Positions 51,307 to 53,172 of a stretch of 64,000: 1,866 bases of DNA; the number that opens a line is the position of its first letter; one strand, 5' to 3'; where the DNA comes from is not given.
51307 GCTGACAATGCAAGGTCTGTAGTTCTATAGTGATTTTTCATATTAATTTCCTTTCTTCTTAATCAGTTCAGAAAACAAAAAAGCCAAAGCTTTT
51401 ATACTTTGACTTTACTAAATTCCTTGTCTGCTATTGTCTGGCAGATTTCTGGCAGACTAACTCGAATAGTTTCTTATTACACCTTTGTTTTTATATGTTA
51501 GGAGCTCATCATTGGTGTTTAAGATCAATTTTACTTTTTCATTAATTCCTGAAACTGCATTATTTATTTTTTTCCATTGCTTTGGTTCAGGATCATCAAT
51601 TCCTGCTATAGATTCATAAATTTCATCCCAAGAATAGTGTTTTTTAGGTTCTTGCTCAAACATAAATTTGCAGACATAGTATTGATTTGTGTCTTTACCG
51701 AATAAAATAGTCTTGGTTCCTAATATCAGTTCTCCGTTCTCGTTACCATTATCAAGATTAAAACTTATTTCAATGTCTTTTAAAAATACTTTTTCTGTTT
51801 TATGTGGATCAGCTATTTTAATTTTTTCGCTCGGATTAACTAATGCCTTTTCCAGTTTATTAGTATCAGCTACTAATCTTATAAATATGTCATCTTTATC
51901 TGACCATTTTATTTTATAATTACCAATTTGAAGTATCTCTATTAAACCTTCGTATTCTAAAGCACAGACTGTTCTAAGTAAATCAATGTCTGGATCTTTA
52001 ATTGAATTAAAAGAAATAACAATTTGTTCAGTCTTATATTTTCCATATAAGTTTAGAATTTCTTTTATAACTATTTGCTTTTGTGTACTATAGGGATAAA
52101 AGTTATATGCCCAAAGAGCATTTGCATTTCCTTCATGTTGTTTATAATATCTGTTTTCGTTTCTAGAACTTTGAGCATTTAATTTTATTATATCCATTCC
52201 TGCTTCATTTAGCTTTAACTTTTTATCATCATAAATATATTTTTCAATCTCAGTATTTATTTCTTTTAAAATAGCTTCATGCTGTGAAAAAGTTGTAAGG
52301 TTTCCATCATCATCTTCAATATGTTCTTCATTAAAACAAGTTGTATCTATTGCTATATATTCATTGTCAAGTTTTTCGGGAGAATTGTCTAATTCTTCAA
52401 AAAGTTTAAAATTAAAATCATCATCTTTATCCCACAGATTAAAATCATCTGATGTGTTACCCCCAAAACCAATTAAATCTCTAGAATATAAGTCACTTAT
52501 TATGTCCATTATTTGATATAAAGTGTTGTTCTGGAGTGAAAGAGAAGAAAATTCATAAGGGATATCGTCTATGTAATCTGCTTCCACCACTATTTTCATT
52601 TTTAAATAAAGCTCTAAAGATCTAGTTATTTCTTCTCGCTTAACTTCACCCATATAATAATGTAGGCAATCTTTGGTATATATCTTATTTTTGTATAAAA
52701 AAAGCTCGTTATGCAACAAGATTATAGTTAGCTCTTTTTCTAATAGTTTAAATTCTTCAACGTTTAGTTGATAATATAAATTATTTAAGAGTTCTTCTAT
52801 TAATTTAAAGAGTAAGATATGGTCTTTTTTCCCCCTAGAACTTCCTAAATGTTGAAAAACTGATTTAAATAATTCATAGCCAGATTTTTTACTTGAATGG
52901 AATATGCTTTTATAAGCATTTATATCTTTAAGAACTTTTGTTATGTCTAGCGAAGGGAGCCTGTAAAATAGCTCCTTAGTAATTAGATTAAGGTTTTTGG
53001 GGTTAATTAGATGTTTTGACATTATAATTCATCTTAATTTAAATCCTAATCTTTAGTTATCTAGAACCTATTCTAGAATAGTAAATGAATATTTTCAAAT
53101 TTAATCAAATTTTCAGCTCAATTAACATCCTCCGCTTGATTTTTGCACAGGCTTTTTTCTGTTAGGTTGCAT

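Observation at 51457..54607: XRE-HTH / SIR2_2 NADase-like / 521-aa orphan cassette: candidate undescribed anti-phage system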

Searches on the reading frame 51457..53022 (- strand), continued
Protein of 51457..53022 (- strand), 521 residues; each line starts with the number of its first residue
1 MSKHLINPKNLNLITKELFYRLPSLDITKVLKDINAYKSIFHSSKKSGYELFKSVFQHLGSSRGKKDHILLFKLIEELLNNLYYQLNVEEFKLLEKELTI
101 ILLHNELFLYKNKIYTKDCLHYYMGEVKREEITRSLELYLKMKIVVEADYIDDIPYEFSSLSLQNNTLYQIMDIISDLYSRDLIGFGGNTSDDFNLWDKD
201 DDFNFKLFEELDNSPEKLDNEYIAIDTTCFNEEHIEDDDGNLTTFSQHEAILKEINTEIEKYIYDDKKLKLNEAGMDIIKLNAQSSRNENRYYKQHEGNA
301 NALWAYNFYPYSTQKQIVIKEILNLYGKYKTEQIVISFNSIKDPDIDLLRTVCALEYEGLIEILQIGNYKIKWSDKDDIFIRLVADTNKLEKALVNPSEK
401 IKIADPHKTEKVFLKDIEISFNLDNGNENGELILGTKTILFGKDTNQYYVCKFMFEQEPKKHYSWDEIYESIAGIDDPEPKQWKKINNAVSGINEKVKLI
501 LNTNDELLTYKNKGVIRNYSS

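Call 55: find_encoding_contigs(protein=P0070, flank=8000, max_places=4)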
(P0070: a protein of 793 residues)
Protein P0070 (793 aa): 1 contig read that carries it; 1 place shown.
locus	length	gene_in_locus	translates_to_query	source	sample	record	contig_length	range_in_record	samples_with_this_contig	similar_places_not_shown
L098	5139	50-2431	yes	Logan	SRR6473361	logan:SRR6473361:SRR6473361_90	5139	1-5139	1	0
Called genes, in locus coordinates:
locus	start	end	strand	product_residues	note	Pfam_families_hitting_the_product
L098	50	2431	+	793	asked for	-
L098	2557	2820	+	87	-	PF18903:DUF5659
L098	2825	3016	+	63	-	-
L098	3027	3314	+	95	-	-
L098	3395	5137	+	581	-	?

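Call 82: fold_search(model_id=the predicted structure, library=viral)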
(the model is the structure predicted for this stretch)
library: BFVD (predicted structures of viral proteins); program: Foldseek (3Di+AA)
matches with E <= 10: 241; with E <= 0.001: 0
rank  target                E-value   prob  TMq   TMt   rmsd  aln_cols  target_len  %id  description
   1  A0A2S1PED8            2.7e-01  0.15  0.10  0.16  19.5       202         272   11  RNA polymerase ADP-ribosylase [Aeromonas phage 50AhydR13PP]
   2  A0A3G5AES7            3.3e-01  0.44  0.12  0.28  15.3       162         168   10  Uncharacterized protein [Satyrvirus sp.]
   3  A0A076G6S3            5.6e-01  0.41  0.10  0.34   7.8        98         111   12  Uncharacterized protein [Bacillus phage Bobb]
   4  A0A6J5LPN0            5.6e-01  0.02  0.08  0.05  34.3       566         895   13  Phage tail tape measure protein [uncultured Caudovirales phage]
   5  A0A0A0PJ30            5.9e-01  0.25  0.10  0.31  11.8       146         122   10  Uncharacterized protein [Bacillus phage Bp8p-T]
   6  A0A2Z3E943            6.2e-01  0.10  0.09  0.13  22.3       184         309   15  (no name in the UniProt tables at hand)
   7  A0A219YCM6            6.5e-01  0.69  0.12  0.50   8.7       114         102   13  Uncharacterized protein [Aeromonas phage 65.2]
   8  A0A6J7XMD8            6.5e-01  0.35  0.11  0.35  12.3       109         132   17  Uncharacterized protein [uncultured Caudovirales phage]
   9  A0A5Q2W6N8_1          6.8e-01  0.03  0.09  0.05  33.4       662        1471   10  (no name in the UniProt tables at hand)
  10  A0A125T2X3            8.7e-01  0.63  0.12  0.48   5.1        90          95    7  (no name in the UniProt tables at hand)
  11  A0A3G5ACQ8            1.2e+00  0.08  0.10  0.20  17.0       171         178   12  Uncharacterized protein [Satyrvirus sp.]
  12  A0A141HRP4            1.3e+00  0.28  0.10  0.43   5.2        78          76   13  (no name in the UniProt tables at hand)
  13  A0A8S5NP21            1.3e+00  0.06  0.08  0.14  19.5       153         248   10  Uncharacterized protein [Myoviridae sp. ctj3P51]
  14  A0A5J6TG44            1.3e+00  0.04  0.09  0.13  22.1       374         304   10  Putative DNA-binding protein [Salmonella phage vB_SenS_SB28]
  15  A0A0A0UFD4            1.4e+00  0.02  0.06  0.06  22.8       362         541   12  Fusion glycoprotein F0 [Caprine parainfluenza virus 3]
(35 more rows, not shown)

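Call 86: find_related_loci(query=A1, collection=viral_contigs, flank=8000)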
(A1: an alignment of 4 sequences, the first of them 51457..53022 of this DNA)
Query A1 (521 aa) in viral_contigs; peptide patterns used: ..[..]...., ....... (x = any residue, [..] = any of these).
556 stretches matched a pattern, but none encodes a relative of the query by tblastn (E <= 1e-3).

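Call 99: search_protein_families(library=padloc, proteins=[L094:5840-6400:-, L001:6157-8178:-, L001:9150-9707:+], max_evalue=0.001)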
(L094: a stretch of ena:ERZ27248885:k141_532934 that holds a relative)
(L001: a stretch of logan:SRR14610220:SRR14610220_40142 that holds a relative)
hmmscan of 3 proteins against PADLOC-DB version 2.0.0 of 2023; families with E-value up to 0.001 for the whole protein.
L094:5840-6400:- (186 aa): 0 families

L001:6157-8178:- (673 aa): 0 families

L001:9150-9707:+ (185 aa): 0 families

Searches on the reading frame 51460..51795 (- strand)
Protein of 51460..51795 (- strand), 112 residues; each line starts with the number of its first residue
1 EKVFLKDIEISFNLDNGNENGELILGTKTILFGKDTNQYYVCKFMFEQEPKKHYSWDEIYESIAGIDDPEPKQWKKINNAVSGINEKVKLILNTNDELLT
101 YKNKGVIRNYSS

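Call 81: search_solved_structures(query=A4, max_evalue=10, show_alignments=2)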
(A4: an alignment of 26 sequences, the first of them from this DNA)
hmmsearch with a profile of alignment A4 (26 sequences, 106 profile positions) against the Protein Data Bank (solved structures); distinct sequences matched with E-value up to 10: 11.
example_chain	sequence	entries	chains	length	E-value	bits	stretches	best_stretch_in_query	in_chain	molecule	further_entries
3rdk_A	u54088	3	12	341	0.19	15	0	39-66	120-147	Endo-1,4-beta-xylanase | Endo-1,4-beta-xylanase A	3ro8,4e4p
1nwm_X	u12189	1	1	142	0.32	14.4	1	29-87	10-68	ADP-ribosylation factor binding protein GGA1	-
8gqq_A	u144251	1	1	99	0.33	14.3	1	66-103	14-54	Cystatin-A2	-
1o3x_A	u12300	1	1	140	0.47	13.8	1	31-87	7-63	ADP-ribosylation factor binding protein GGA1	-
1oxz_A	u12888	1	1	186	0.66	13.3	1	28-87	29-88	ADP-ribosylation factor binding protein GGA1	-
5x5l_A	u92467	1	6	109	0.68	13.3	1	5-86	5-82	AdeR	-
1naf_A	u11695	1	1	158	0.9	12.9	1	27-87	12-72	ADP-ribosylation factor binding protein GGA1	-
9som_A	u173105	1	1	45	0.99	12.8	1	51-86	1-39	Designed coiled coil with two distinct Terbium sites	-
2x47_A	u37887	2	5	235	1.3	12.4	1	30-88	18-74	MACRO DOMAIN-CONTAINING PROTEIN 1 | ADP-ribose glycohydrolase MACROD1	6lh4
6gy8_A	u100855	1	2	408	1.3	12.4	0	20-89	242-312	XaxA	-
6gy6_A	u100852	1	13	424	1.5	12.2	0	20-89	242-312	XaxA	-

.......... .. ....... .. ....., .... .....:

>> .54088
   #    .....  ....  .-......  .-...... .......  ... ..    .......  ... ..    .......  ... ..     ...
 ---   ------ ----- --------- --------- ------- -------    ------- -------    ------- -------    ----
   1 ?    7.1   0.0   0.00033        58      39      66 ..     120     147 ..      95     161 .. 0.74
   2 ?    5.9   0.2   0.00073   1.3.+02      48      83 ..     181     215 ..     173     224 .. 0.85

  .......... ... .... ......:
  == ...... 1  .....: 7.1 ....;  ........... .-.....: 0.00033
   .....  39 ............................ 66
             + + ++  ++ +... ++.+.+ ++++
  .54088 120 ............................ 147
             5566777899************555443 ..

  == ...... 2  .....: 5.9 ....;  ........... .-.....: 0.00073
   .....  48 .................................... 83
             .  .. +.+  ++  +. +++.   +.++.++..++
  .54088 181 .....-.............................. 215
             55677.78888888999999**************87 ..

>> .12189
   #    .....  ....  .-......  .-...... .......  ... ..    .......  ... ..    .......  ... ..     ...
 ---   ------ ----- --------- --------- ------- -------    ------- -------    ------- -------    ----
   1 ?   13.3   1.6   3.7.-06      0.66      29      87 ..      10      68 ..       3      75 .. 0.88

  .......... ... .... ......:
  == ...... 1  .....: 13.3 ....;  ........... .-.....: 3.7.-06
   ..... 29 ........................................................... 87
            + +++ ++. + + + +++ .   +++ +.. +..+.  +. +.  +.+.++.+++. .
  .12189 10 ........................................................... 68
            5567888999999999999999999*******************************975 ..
